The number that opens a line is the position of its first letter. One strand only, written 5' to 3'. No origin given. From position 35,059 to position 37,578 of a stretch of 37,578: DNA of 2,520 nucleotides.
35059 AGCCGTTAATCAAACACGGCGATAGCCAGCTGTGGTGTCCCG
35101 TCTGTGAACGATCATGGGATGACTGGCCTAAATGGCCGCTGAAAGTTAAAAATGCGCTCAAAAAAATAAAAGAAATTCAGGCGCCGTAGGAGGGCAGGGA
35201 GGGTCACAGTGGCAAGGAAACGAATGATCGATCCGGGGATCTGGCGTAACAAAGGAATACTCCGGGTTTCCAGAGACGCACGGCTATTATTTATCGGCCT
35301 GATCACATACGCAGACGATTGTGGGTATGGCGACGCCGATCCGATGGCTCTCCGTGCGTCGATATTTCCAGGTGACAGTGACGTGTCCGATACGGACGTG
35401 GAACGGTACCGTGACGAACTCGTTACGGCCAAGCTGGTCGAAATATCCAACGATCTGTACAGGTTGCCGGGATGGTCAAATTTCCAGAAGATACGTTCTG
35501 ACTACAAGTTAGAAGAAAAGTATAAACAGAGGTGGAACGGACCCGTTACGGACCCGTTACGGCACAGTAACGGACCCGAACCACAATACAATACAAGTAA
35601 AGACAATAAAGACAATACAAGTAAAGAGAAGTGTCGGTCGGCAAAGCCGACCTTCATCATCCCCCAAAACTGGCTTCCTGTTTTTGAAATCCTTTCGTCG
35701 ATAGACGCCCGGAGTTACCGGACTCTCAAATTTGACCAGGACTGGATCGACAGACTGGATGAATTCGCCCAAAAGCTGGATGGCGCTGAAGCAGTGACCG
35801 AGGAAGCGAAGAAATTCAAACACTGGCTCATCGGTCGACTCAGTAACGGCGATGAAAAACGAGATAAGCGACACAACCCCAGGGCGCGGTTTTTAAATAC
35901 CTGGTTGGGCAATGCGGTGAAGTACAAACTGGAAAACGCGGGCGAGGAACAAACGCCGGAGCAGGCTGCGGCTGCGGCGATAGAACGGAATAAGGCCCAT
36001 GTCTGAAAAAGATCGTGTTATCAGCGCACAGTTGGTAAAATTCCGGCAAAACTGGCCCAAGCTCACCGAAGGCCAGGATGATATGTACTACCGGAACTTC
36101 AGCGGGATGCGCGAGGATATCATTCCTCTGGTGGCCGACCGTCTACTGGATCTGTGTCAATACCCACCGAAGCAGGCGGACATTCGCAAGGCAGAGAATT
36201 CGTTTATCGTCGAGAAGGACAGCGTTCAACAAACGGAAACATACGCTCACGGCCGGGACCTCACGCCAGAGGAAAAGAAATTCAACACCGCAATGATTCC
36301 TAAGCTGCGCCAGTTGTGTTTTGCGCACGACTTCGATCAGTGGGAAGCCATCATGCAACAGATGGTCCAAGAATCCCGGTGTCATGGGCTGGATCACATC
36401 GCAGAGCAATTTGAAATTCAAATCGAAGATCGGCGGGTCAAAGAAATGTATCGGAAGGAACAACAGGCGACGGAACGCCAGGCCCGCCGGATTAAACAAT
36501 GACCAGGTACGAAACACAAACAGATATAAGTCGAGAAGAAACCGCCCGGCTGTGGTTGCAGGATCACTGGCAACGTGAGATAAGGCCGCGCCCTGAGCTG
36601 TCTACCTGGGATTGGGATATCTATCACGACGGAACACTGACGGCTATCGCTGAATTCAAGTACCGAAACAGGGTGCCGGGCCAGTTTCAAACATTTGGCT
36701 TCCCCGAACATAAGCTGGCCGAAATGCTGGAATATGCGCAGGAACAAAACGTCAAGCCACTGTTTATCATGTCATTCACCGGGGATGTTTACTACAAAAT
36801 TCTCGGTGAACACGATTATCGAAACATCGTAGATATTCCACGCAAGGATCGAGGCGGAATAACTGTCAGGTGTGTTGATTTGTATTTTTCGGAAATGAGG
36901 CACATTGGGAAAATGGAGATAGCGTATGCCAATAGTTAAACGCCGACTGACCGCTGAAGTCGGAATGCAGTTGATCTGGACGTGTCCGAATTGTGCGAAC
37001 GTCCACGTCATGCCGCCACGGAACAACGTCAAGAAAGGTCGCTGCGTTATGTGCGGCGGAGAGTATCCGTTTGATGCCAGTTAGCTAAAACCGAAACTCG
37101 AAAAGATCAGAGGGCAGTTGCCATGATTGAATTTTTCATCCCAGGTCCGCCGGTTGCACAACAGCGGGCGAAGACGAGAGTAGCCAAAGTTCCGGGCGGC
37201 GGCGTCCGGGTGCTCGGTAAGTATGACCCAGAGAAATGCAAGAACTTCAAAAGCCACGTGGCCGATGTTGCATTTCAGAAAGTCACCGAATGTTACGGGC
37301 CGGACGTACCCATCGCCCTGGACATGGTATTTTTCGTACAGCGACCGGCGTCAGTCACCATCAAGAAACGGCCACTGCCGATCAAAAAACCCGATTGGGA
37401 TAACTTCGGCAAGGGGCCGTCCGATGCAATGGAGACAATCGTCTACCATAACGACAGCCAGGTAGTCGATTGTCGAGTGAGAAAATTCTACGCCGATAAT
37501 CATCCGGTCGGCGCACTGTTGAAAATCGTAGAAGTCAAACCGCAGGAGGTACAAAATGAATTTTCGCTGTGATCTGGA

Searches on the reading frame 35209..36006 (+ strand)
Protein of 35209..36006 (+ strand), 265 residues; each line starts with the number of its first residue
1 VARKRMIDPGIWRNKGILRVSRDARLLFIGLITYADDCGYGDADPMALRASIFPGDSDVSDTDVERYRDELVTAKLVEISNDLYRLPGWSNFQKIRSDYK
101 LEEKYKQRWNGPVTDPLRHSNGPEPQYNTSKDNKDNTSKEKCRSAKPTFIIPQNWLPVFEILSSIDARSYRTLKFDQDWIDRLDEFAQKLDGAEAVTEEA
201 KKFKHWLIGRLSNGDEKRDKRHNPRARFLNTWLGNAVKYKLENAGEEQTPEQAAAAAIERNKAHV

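Call 33: search_protein_families(library=phrogs, proteins=[window:35209-36006:+], max_evalue=0.001)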
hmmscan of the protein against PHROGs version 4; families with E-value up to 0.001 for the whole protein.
window:35209-36006:+ (265 aa): 6 families
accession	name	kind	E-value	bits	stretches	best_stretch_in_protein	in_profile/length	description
phrog_1408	-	DNA, RNA and nucleotide metabolism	2.6e-16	61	1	1-131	1-138/302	replication initiation protein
phrog_2149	-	DNA, RNA and nucleotide metabolism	5.8e-15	56.9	1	2-98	1-105/289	replication initiation protein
phrog_16167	-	DNA, RNA and nucleotide metabolism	2.1e-11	45.1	1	1-75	1-71/315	replication initiation protein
phrog_12556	-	DNA, RNA and nucleotide metabolism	4.3e-08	34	1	1-57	1-57/347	replication initiation protein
phrog_17247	-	unknown function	8.9e-07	29.5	1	1-62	1-62/295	-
phrog_5718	-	DNA, RNA and nucleotide metabolism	1.6e-06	28.4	1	1-77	1-77/394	HNH endonuclease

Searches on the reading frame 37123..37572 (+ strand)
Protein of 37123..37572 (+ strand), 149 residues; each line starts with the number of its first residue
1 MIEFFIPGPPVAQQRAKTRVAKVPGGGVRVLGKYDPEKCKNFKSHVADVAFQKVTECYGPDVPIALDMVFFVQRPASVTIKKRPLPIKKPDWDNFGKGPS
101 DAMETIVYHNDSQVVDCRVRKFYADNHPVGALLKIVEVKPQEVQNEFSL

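Call 33: search_protein_families(library=phrogs, proteins=[window:37123-37572:+], max_evalue=0.001)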
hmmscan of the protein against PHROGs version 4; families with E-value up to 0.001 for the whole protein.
window:37123-37572:+ (149 aa): 4 families
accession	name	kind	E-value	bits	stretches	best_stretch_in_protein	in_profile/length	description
phrog_140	-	DNA, RNA and nucleotide metabolism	4.1e-30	106.1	1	1-144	38-174/219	RusA-like Holliday junction resolvase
phrog_3055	-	DNA, RNA and nucleotide metabolism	1.2e-06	29.1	1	61-125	133-197/233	RusA-like Holliday junction resolvase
phrog_24390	-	unknown function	1.3e-05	26.5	1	88-124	10-46/62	-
phrog_34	-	DNA, RNA and nucleotide metabolism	0.0001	23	1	73-139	127-195/259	RusA-like Holliday junction resolvase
